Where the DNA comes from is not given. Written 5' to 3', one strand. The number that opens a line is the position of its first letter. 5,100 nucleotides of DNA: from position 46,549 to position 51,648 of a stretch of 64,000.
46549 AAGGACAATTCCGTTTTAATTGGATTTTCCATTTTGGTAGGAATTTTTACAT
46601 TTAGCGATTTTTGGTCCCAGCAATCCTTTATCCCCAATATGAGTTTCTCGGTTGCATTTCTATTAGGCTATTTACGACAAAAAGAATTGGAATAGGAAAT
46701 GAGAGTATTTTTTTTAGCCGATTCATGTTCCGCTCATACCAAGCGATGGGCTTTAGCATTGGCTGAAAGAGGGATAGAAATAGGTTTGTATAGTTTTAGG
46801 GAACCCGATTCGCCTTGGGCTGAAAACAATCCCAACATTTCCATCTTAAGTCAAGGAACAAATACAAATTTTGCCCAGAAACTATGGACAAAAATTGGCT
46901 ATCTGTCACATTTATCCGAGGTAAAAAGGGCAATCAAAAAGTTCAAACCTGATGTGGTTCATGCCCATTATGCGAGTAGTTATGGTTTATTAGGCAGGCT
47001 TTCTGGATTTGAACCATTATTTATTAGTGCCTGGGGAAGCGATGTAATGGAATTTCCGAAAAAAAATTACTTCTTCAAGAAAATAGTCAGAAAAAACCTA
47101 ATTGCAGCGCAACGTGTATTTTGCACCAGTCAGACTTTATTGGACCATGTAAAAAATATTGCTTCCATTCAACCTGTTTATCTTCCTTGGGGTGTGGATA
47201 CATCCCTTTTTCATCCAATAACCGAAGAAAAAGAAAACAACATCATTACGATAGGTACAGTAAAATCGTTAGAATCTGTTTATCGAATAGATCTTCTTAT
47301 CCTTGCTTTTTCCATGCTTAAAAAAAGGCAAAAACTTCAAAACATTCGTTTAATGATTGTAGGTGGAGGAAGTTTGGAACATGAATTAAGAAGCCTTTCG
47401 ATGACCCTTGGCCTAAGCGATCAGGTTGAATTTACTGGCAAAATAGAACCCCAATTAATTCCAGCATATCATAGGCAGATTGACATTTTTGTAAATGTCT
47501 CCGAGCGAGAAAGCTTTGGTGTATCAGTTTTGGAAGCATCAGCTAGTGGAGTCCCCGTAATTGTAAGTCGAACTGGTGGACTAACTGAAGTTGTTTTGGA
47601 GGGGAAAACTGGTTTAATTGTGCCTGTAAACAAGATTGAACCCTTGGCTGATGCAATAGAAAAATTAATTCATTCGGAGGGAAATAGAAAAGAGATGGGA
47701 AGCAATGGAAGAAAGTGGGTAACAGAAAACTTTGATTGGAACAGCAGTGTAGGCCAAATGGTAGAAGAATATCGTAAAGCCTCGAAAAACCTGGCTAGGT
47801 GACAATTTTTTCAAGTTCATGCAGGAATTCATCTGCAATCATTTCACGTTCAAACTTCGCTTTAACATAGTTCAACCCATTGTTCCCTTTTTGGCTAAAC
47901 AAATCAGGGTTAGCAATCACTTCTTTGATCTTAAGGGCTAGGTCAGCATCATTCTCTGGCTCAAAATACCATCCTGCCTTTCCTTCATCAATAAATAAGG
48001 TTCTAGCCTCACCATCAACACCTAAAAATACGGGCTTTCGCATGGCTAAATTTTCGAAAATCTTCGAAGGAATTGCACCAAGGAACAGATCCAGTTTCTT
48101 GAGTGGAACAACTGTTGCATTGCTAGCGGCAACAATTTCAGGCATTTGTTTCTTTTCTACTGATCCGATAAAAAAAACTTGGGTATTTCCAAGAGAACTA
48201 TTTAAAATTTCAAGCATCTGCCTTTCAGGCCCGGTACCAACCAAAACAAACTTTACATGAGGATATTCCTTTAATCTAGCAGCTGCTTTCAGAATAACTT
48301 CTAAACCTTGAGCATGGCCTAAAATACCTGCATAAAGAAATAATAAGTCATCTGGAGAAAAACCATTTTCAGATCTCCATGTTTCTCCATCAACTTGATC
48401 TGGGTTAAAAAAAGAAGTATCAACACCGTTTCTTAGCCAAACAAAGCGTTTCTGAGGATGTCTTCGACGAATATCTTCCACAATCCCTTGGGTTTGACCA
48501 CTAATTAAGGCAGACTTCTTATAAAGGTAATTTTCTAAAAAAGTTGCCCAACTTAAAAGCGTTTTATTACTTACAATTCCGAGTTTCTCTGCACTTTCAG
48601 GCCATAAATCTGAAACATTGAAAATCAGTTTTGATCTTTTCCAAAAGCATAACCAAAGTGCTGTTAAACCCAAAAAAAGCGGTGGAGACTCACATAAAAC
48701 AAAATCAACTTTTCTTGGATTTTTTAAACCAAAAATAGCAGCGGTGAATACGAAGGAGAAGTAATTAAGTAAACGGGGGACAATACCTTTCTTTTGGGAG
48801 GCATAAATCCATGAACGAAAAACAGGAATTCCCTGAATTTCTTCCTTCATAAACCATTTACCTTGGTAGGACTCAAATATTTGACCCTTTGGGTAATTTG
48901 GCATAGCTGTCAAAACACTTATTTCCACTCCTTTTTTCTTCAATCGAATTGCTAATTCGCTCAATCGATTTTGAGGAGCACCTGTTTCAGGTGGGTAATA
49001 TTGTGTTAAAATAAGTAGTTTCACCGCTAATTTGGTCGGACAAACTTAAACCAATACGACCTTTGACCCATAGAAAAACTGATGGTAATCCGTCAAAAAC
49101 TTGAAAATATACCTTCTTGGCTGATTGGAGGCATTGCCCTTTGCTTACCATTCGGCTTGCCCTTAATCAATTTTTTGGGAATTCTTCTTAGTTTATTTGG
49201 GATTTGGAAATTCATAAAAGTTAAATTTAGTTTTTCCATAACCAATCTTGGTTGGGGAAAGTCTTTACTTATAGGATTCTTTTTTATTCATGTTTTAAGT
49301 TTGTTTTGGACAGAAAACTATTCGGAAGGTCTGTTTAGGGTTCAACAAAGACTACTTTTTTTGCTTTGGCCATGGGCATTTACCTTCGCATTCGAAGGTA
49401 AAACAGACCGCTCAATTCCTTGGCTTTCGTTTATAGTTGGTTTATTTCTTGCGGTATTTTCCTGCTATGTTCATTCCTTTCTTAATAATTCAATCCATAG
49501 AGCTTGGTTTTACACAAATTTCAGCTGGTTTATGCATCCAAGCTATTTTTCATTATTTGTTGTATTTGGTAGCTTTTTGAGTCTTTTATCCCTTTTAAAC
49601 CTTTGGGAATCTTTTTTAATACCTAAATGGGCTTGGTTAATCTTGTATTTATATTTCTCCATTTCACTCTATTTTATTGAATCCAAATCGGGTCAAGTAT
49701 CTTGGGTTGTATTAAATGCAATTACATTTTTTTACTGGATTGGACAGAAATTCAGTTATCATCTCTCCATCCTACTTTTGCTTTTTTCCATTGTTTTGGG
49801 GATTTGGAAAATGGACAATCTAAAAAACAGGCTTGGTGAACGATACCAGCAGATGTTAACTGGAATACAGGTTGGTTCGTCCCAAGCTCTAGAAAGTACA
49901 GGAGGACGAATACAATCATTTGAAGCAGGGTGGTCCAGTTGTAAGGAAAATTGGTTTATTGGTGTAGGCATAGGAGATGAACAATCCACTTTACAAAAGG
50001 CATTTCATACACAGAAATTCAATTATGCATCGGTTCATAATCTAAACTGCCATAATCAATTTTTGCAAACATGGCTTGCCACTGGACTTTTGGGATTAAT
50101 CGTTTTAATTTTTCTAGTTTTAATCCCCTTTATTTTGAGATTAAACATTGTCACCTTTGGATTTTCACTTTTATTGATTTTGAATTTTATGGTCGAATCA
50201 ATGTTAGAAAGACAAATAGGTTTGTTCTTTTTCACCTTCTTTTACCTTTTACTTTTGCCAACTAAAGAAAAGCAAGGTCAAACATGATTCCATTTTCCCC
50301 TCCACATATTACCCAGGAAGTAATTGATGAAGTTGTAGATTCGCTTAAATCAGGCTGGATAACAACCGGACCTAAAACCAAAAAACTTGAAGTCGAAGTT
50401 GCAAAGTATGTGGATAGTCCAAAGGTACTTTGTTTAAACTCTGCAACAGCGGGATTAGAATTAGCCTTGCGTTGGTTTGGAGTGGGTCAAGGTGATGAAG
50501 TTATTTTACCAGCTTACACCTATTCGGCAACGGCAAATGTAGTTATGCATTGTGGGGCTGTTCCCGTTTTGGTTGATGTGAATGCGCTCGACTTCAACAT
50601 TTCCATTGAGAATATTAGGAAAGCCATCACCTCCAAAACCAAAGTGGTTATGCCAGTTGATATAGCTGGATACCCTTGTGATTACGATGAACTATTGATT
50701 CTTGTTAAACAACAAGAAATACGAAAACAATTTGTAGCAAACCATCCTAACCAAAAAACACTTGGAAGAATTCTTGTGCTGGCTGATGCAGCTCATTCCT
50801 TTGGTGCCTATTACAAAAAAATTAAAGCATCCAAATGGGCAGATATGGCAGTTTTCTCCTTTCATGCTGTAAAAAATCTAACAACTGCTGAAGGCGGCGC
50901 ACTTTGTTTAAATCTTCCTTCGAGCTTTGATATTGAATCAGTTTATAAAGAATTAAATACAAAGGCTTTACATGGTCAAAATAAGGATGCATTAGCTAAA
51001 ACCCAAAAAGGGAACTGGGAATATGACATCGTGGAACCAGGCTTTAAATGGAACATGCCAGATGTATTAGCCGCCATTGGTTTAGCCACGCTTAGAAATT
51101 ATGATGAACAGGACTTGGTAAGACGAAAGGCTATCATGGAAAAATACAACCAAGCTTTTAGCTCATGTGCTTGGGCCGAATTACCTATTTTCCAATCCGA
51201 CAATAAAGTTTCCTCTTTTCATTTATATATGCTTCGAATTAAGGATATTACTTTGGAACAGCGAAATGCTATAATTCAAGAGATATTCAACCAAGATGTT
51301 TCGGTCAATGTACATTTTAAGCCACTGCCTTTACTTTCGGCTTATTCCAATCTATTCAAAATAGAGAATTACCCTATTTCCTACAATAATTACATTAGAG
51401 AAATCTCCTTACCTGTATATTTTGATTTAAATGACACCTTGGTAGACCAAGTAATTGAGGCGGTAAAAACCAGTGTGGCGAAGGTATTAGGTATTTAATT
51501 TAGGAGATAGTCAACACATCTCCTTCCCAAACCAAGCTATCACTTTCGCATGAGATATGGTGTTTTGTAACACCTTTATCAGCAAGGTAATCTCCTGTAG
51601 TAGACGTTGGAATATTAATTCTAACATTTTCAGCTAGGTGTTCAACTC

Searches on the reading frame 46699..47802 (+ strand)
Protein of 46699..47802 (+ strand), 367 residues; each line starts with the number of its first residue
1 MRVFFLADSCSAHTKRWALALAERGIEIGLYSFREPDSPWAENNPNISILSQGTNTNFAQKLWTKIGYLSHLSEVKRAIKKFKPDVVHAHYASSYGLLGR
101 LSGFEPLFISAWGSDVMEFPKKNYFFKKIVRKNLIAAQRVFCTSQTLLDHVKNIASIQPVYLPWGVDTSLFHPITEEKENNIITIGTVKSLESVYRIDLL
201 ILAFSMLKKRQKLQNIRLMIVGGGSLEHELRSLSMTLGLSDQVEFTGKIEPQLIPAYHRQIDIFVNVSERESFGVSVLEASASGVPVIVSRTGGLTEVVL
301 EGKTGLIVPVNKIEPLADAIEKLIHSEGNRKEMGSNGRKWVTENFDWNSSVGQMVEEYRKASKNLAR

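Call 73: search_protein_families(library=pfam, proteins=[window:46699-47802:+], max_evalue=0.00001)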
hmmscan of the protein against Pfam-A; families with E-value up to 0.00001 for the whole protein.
window:46699-47802:+ (367 aa): 7 families
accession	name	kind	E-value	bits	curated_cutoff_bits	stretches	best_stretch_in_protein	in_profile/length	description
PF00534.26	Glycos_transf_1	-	2.1e-41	141.8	26.4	1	181-340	14-172/172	Glycosyl transferases group 1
PF13692.12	Glyco_trans_1_4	-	1e-31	110.6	27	1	183-325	5-141/142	Glycosyl transferases group 1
PF13477.12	Glyco_trans_4_2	-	1.1e-29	103.8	23.4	1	2-144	1-139/139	Glycosyl transferase 4-like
PF13439.12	Glyco_transf_4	-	1.8e-12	48.1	28.5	1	13-169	7-169/170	Glycosyltransferase Family 4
PF13524.12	Glyco_trans_1_2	-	2.6e-09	37.6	25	1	208-354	7-142/144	Glycosyl transferase-like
PF13579.12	Glyco_trans_4_4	-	2.8e-09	37.9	29.7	1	12-152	5-143/158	Glycosyl transferase 4-like domain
PF20706.3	GT4-conflict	-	3e-09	36.8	26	1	156-351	171-382/385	Family 4 Glycosyltransferase in conflict systems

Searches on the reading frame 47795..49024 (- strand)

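Call 73: search_protein_families(library=pfam, proteins=[window:47795-49024:-], max_evalue=0.00001)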
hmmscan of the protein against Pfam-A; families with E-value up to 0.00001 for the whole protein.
window:47795-49024:- (409 aa): 4 families
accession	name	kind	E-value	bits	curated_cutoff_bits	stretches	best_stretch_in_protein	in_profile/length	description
PF00534.26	Glycos_transf_1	-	2.5e-23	82.9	26.4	1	214-383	3-169/172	Glycosyl transferases group 1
PF13692.12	Glyco_trans_1_4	-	4.4e-16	59.9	27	1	229-372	4-142/142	Glycosyl transferases group 1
PF13579.12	Glyco_trans_4_4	-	5.9e-09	36.9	29.7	1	16-199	2-157/158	Glycosyl transferase 4-like domain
PF13439.12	Glyco_transf_4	-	2e-06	28.4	28.5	1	21-204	8-169/170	Glycosyltransferase Family 4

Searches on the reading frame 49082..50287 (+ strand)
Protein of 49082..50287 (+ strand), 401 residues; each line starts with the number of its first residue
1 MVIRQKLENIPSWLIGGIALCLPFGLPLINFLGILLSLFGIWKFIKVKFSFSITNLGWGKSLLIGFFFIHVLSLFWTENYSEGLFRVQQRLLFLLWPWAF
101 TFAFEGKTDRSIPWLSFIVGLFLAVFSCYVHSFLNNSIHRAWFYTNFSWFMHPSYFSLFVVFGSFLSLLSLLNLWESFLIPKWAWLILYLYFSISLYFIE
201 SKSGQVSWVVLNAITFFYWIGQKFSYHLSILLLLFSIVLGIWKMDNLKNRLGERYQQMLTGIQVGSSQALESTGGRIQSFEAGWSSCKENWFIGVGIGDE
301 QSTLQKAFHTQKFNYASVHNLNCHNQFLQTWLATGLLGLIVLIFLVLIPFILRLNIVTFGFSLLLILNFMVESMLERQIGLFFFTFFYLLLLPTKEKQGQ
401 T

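Call 73: search_protein_families(library=pfam, proteins=[window:49082-50287:+], max_evalue=0.00001)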
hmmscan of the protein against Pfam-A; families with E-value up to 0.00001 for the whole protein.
window:49082-50287:+ (401 aa): 1 family
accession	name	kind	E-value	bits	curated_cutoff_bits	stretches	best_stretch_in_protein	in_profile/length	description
PF04932.20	Wzy_C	-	5.7e-17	62.3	31.7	1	189-343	3-149/149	O-Antigen ligase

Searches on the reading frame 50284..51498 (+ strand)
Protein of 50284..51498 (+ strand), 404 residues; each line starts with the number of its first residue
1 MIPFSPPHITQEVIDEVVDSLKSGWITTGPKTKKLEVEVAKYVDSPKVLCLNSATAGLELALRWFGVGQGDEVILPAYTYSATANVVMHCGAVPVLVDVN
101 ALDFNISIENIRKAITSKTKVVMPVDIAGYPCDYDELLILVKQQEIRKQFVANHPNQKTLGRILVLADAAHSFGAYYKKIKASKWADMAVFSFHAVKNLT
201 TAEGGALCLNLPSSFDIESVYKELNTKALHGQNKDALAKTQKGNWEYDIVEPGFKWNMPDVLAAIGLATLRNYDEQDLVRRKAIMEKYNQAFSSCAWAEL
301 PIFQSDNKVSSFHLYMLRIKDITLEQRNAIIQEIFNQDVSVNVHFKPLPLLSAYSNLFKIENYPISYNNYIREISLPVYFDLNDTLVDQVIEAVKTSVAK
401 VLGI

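Call 73: search_protein_families(library=pfam, proteins=[window:50284-51498:+], max_evalue=0.00001)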
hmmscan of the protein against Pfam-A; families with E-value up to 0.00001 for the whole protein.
window:50284-51498:+ (404 aa): 2 families
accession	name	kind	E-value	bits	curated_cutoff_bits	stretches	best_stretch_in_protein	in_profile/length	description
PF01041.23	DegT_DnrJ_EryC1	-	3.1e-85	287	19.8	2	8-145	2-139/360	DegT/DnrJ/EryC1/StrS aminotransferase family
PF00155.27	Aminotran_1_2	-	6.4e-08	32.6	19.7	1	32-122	44-150/361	Aminotransferase class I and II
